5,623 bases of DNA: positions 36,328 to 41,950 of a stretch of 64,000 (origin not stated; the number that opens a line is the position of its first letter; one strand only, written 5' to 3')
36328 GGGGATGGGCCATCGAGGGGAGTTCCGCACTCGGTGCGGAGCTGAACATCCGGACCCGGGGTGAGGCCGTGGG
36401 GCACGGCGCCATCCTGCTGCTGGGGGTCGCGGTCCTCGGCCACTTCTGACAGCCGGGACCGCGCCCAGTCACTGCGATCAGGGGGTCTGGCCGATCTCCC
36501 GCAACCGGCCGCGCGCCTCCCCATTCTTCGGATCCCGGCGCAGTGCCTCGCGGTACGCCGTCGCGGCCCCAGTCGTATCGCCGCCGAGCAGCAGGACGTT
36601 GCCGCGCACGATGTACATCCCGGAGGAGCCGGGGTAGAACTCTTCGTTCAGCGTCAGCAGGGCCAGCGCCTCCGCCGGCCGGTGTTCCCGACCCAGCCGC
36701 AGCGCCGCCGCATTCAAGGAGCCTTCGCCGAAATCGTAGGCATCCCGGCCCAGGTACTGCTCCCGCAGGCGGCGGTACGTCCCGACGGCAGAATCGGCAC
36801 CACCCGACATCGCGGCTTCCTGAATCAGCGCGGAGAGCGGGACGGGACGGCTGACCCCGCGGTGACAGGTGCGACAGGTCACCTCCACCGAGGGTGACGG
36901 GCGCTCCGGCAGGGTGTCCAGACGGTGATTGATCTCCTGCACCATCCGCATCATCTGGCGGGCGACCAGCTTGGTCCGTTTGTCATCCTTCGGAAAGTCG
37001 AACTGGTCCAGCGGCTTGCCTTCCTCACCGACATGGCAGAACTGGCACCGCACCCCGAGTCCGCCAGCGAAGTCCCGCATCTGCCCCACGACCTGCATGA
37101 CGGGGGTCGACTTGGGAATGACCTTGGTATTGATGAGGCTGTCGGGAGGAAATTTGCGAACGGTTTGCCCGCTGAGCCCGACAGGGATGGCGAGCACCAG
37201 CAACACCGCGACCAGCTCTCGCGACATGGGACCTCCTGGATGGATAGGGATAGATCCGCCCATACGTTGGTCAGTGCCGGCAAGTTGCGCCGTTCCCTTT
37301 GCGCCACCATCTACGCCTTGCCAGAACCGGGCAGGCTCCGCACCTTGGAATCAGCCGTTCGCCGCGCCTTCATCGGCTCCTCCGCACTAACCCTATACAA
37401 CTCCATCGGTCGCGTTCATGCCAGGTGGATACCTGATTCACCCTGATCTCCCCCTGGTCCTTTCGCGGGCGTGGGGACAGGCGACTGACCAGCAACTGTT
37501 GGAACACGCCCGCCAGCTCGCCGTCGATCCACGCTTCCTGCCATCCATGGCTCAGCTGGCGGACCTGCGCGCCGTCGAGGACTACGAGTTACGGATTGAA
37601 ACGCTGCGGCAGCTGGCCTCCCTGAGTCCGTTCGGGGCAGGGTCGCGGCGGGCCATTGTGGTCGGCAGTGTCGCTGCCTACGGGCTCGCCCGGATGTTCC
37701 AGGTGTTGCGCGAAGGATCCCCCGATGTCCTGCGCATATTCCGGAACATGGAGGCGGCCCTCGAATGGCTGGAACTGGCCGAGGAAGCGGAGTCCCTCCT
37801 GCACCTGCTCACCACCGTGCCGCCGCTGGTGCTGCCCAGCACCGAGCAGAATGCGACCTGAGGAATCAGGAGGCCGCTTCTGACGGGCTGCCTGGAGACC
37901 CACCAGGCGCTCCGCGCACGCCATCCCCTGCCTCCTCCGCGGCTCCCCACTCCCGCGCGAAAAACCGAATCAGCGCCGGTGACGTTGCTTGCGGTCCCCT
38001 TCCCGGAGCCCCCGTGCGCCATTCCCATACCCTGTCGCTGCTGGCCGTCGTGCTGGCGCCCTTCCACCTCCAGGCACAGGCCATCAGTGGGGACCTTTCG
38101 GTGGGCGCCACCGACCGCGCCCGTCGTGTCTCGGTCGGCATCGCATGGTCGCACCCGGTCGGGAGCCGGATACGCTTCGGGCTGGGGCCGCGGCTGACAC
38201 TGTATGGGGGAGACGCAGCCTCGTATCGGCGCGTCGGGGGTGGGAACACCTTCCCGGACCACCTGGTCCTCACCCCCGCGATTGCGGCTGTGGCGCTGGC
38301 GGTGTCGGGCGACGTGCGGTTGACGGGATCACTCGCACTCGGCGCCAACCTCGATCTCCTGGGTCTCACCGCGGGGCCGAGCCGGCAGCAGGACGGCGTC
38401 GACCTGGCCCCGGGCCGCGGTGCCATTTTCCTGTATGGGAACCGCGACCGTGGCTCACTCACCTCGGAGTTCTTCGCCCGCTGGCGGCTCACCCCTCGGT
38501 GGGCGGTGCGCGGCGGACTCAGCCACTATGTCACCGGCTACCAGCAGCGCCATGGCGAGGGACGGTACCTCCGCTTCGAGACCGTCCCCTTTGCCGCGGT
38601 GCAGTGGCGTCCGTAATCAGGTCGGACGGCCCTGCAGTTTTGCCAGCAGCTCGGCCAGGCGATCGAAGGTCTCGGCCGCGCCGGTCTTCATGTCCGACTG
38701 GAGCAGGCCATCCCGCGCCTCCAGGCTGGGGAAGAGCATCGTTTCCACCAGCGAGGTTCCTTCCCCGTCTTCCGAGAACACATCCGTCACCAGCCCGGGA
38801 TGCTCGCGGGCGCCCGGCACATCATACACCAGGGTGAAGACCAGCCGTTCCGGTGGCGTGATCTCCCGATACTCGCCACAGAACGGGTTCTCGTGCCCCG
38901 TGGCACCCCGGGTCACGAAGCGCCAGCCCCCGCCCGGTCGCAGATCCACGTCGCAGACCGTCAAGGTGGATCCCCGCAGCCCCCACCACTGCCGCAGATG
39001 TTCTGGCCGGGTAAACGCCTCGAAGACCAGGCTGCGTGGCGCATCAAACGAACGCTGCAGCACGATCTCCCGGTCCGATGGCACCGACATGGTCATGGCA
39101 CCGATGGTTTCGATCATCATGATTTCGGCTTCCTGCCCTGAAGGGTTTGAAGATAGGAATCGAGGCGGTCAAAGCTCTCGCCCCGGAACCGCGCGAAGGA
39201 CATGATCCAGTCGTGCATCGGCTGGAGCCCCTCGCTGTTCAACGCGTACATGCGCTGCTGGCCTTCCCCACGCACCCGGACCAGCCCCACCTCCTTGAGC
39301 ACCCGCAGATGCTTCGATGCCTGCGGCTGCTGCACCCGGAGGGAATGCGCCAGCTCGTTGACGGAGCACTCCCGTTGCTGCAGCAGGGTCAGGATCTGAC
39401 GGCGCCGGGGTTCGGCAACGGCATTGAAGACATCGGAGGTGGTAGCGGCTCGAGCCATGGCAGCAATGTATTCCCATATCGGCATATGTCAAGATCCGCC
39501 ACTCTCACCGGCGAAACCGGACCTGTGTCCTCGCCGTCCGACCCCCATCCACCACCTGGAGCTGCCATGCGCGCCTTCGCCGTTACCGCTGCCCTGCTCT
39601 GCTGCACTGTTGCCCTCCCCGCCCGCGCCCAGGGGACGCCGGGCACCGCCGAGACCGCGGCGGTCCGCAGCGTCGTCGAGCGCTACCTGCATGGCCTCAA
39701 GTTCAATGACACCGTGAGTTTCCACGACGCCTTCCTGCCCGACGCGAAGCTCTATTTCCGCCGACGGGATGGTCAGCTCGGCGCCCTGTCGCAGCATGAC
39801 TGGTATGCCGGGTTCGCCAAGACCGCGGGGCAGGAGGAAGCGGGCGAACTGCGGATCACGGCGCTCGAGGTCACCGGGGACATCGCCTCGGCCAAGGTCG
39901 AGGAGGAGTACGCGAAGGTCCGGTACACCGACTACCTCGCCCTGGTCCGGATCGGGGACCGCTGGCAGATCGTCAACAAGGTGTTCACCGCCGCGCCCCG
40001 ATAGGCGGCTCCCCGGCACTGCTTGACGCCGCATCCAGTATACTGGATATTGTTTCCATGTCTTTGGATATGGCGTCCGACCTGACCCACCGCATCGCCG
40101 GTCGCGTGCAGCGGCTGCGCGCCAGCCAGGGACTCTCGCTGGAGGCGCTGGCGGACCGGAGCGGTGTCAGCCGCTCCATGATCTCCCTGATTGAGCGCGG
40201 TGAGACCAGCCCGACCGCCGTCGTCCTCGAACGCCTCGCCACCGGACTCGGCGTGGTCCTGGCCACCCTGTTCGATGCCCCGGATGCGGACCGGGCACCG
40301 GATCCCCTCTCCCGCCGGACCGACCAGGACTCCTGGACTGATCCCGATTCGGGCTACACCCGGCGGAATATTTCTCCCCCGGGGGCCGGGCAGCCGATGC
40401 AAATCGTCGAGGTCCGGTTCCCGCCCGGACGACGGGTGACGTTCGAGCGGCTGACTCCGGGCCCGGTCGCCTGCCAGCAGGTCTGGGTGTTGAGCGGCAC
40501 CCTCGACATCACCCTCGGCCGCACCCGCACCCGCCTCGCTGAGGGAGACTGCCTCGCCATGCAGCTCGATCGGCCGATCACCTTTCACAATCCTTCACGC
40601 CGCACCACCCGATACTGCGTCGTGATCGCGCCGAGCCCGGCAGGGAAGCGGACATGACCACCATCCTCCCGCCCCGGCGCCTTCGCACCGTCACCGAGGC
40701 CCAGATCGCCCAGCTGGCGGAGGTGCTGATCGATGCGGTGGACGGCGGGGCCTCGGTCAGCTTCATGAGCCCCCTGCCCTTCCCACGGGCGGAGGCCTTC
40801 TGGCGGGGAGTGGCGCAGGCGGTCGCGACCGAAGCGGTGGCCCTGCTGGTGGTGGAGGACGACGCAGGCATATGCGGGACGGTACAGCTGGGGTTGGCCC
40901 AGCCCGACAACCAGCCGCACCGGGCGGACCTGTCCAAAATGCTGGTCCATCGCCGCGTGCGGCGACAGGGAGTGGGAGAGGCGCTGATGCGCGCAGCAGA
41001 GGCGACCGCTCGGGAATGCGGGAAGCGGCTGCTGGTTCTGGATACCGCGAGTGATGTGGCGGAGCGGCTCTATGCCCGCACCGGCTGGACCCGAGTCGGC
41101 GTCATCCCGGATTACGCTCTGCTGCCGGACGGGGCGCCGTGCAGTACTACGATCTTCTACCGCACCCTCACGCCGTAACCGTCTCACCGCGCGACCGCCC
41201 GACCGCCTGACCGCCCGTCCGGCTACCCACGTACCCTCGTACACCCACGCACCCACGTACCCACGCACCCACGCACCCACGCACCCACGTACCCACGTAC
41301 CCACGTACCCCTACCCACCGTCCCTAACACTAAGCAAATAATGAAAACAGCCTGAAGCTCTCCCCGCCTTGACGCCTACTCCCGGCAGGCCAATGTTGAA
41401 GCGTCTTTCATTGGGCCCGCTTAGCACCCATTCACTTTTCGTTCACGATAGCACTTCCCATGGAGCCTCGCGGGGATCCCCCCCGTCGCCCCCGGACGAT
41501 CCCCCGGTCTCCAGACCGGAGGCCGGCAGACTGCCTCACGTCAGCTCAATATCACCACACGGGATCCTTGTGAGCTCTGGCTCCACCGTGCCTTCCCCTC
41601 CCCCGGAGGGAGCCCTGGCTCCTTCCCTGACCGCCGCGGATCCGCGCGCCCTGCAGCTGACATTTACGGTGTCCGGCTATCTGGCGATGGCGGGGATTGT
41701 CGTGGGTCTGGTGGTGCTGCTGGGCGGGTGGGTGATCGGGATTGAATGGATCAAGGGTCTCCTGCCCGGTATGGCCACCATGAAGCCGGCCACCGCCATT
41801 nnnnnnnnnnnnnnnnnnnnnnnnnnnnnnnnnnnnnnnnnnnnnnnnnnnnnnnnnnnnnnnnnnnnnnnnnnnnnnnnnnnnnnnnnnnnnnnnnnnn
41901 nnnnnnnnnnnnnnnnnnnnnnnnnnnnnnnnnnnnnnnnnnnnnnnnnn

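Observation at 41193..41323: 128-bp tandem-octamer array forming a run of G3-N5 tracts (G-quadruplex / i-motif potential) just upstream of the sensor-kinase cluster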

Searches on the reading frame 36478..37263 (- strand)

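Call 57: search_protein_families(library=pfam, proteins=[window:36478-37263:-], max_evalue=0.00001)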
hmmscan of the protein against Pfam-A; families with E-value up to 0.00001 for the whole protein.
window:36478-37263:- (261 aa): 1 family
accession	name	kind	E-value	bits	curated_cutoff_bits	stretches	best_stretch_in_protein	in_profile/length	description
PF02276.23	CytoC_RC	-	1.1e-10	41.9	22.4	1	73-144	84-141/310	Photosynthetic reaction centre cytochrome C subunit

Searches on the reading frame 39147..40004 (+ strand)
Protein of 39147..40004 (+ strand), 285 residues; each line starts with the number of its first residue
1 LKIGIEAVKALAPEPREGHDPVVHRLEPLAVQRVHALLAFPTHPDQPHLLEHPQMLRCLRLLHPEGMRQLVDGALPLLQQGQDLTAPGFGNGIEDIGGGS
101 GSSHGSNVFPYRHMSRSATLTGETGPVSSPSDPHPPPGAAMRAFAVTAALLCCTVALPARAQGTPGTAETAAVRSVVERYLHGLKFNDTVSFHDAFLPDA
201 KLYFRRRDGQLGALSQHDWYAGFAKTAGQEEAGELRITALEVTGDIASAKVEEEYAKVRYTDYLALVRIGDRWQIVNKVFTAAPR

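Call 7: search_protein_families(library=pfam, proteins=[window:39147-40004:+])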
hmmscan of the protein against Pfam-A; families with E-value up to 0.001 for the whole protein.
window:39147-40004:+ (285 aa): 1 family
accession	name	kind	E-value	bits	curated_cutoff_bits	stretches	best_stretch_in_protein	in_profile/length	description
PF12893.14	Lumazine_bd_2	-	1.9e-25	90.3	22.1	1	169-280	2-115/116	Putative lumazine-binding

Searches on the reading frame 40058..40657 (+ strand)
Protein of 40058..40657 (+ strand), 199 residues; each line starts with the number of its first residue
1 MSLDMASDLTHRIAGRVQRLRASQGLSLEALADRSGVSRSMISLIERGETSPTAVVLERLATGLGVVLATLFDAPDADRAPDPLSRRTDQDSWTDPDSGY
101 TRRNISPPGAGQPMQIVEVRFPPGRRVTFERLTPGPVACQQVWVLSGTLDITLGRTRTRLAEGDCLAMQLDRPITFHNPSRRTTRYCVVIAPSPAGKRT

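Call 7: search_protein_families(library=pfam, proteins=[window:40058-40657:+])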
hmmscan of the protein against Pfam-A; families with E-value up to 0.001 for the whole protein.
window:40058-40657:+ (199 aa): 5 families
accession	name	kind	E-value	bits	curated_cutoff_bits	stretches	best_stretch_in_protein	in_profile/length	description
PF01381.28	HTH_3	-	7e-14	52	23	1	18-66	2-50/55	Helix-turn-helix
PF13560.12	HTH_31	-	1.6e-12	47.9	27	1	13-66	2-56/64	Helix-turn-helix domain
PF12844.13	HTH_19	-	4.5e-06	26.9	30.2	1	16-74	3-61/64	Helix-turn-helix domain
PF07883.17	Cupin_2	-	0.0001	22.3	27.2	1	119-189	3-69/70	Cupin domain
PF13443.12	HTH_26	-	0.00056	20.5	22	1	18-74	3-60/63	Cro/C1-type HTH DNA-binding domain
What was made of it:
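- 40058..40657 (+): HTH (XRE-type) plus cupin regulator gene. It overlaps the GNAT start by 4 nt, so the two are probably one operon. Pfam HTH_3 7e-14 and Cupin_2 1e-4 (call 7).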

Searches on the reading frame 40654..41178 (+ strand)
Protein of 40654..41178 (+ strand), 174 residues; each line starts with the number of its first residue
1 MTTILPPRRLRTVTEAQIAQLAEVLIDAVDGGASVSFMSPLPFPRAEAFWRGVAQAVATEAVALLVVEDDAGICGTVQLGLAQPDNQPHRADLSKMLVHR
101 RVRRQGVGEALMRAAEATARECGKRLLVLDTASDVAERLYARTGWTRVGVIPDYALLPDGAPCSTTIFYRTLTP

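Call 7: search_protein_families(library=pfam, proteins=[window:40654-41178:+])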
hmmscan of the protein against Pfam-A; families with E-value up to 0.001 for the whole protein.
window:40654-41178:+ (174 aa): 4 families
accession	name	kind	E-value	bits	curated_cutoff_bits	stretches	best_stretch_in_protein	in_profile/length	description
PF00583.31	Acetyltransf_1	-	7.4e-12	46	20.7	1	57-145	28-116/116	Acetyltransferase (GNAT) family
PF13508.13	Acetyltransf_7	-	1.1e-11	45.4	27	1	64-146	5-83/84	Acetyltransferase (GNAT) domain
PF13673.13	Acetyltransf_10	-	1.5e-09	38.3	23.6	1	55-149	24-111/128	Acetyltransferase (GNAT) domain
PF14542.12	Acetyltransf_CG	-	0.00086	19.8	30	0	86-127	20-61/80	GCN5-related N-acetyl-transferase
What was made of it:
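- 40654..41178 (+): GNAT acetyltransferase gene. Its stop codon lies 8 nt before the first degenerate repeat unit. Pfam Acetyltransf_1 7e-12 (call 7).
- Checked: GNAT gene and flanks: Pfam confirms the GNAT ORF, which ends at 41178 (call 7).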

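Call 13: find_encoding_contigs(protein=window:40654-41178:+, flank=3000, max_places=10)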
Protein window:40654-41178:+ (174 aa): no gene with exactly this product is on record in the collection.

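Call 14: find_homologous_proteins(query=window:40654-41178:+)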
Query window:40654-41178:+ (174 aa): 8000 proteins with E <= 0.001 among 8000 candidates; the best 120 are listed.
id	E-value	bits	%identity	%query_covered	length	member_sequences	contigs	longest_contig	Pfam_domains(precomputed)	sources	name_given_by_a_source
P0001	7.6e-108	375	100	100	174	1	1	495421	PF13673.14,PF13508.14,PF00583.32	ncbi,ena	-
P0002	3.2e-76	273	77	97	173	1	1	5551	PF13673.14,PF13508.14,PF00583.32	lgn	-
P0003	3.1e-74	266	76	95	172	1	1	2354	PF13673.14,PF13508.14,PF00583.32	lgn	-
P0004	7.2e-72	258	72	97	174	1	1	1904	PF13673.14,PF13508.14,PF00583.32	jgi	jgi:GNAT superfamily N-acetyltransferase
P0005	7.7e-72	258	72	99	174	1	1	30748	PF13673.14,PF13508.14,PF08445.17,PF00583.32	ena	-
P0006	7.8e-72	258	72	99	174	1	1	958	PF13673.14,PF13508.14,PF08445.17,PF00583.32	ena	-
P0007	1.0e-71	258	73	99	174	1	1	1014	PF13673.14,PF13508.14,PF08445.17,PF00583.32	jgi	jgi:GNAT superfamily N-acetyltransferase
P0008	1.2e-71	258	72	99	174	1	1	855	PF13673.14,PF13508.14,PF08445.17,PF00583.32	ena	-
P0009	1.7e-71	257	72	99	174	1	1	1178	PF13673.14,PF13508.14,PF08445.17,PF00583.32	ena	-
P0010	1.8e-71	257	74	98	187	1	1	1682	PF13673.14,PF13508.14,PF08445.17,PF00583.32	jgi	jgi:GNAT superfamily N-acetyltransferase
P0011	2.3e-71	257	72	99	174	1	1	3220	PF13673.14,PF13508.14,PF08445.17,PF00583.32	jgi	jgi:GNAT superfamily N-acetyltransferase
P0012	2.7e-71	257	72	99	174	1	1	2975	PF13673.14,PF13508.14,PF08445.17,PF00583.32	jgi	jgi:GNAT superfamily N-acetyltransferase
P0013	2.8e-71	257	73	98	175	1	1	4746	PF13673.14,PF13508.14,PF08445.17,PF00583.32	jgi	jgi:ribosomal protein S18 acetylase RimI-like enzyme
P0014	4.6e-71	256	73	97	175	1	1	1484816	PF13673.14,PF13508.14,PF00583.32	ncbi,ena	-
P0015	5.0e-71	256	72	99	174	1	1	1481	PF13673.14,PF13508.14,PF08445.17,PF00583.32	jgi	jgi:GNAT superfamily N-acetyltransferase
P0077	1.3e-69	251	72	97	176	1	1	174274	PF13673.14,PF13508.14,PF00583.32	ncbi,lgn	-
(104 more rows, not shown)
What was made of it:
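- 40654..41178 (+): A 100% identical protein, P0001, is in the protein database; the next relative is 77% identical (call 14).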

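Call 15: find_encoding_contigs(protein=P0001, flank=3000, max_places=5)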
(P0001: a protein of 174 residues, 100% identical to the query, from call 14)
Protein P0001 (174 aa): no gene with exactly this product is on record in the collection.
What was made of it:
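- On Rho utilisation site: The source genome beyond the window could not be retrieved (calls 13, 15).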

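Call 16: find_encoding_contigs(protein=P0002, flank=4000, max_places=5)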
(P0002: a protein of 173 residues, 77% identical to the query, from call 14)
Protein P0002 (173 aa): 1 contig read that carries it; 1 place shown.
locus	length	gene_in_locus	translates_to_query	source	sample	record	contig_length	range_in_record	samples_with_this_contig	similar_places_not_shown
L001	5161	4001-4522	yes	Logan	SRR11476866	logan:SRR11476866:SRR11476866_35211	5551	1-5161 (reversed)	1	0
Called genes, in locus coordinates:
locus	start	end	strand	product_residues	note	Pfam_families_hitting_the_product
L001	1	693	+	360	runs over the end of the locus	?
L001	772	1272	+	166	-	-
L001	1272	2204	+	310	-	-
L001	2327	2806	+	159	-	PF12867:DinB_2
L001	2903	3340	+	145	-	PF12893:Lumazine_bd_2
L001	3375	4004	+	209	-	-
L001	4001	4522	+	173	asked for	PF00583:Acetyltransf_1, PF13673:Acetyltransf_10, PF13508:Acetyltransf_7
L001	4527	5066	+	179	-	PF00583:Acetyltransf_1, PF13508:Acetyltransf_7, PF13673:Acetyltransf_10 (weak)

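Call 44: list_cluster_members(proteins=[P0001, P0014, P0077])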
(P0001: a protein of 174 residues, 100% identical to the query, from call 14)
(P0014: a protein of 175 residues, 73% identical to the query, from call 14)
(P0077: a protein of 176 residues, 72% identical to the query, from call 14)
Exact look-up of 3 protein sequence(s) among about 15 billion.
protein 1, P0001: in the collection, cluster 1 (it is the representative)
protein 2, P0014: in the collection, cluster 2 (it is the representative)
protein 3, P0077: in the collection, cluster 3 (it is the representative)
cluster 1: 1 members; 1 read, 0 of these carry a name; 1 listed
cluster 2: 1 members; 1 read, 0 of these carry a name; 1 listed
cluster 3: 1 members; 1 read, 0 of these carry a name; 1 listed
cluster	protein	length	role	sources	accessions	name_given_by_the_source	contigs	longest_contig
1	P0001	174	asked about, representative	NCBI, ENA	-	-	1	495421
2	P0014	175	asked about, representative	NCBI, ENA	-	-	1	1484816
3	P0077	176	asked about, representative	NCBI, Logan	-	-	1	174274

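Call 45: find_encoding_contigs(protein=P0014, flank=4000, max_places=3)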
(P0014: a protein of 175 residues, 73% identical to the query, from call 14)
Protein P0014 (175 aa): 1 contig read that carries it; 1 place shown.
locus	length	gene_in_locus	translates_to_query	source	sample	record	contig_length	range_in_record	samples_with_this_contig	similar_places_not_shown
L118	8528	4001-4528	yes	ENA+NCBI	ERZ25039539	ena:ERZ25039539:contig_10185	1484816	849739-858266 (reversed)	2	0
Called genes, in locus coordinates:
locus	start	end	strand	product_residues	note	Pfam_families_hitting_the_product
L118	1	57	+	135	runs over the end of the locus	PF04828:GFA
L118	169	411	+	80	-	-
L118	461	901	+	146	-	PF07883:Cupin_2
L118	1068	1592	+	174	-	PF01965:DJ-1_PfpI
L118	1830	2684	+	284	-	PF05721:PhyH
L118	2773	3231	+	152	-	PF04828:GFA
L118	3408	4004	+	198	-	PF12844:HTH_19 (weak), PF13560:HTH_31, PF01381:HTH_3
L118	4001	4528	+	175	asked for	PF00583:Acetyltransf_1, PF13673:Acetyltransf_10, PF13508:Acetyltransf_7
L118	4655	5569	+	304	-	PF00106:adh_short, PF13561:adh_short_C2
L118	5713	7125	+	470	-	PF11737:DUF3300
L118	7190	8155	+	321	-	PF11453:DUF2950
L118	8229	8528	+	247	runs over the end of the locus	PF00106:adh_short, PF08659:KR, PF13561:adh_short_C2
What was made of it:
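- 40058..40657 (+): The HTH-GNAT pair is conserved in L001 and L118 (calls 16, 45).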

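Call 46: find_encoding_contigs(protein=P0077, flank=4000, max_places=3)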
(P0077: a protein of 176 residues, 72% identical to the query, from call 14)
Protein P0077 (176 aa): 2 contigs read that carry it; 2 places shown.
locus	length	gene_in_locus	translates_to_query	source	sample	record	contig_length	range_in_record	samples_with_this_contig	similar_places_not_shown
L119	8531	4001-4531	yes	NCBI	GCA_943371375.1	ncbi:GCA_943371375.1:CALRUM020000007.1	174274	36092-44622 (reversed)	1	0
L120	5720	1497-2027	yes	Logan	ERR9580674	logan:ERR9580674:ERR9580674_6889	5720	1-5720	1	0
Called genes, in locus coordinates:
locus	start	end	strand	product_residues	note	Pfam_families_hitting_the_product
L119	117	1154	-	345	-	PF07584:BatA (weak), PF00092:VWA (faint), PF13519:VWA_2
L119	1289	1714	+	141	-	PF12680:SnoaL_2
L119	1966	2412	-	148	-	PF08327:AHSA1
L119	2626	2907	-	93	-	PF14333:DUF4389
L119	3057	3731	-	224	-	PF07588:DUF1554 (faint)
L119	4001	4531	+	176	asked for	PF00583:Acetyltransf_1, PF13673:Acetyltransf_10, PF13508:Acetyltransf_7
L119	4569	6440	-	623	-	-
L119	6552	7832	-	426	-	PF13091:PLDc_2, PF00614:PLDc (faint), PF13091:PLDc_2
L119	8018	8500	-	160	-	PF01641:SelR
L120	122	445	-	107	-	PF14333:DUF4389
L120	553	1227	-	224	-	PF07588:DUF1554 (faint)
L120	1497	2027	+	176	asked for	PF00583:Acetyltransf_1, PF13673:Acetyltransf_10, PF13508:Acetyltransf_7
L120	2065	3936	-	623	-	-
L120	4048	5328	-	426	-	PF13091:PLDc_2, PF00614:PLDc (faint), PF13091:PLDc_2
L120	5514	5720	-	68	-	?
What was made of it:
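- The HTH-GNAT pair is conserved, but the downstream gene differs in L001, L118 and L119 (calls 16, 45, 46).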

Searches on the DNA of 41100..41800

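Call 10: search_rna_families(source=window, start=41100, end=41800, threshold=evalue, max_evalue=10)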
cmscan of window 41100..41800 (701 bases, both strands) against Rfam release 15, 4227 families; matches with E-value up to 10: 2.
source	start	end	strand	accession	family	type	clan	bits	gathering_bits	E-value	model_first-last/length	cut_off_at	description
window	41455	41550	-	RF02151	MIMT1_1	Gene; lncRNA;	-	15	45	3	1-88/88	no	MER1 repeat containing imprinted transcript 1 conserved region 1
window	41551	41635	+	RF02228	sX9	Gene; sRNA;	-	14.3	44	6.1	1-76/76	no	Xanthomonas sRNA sX9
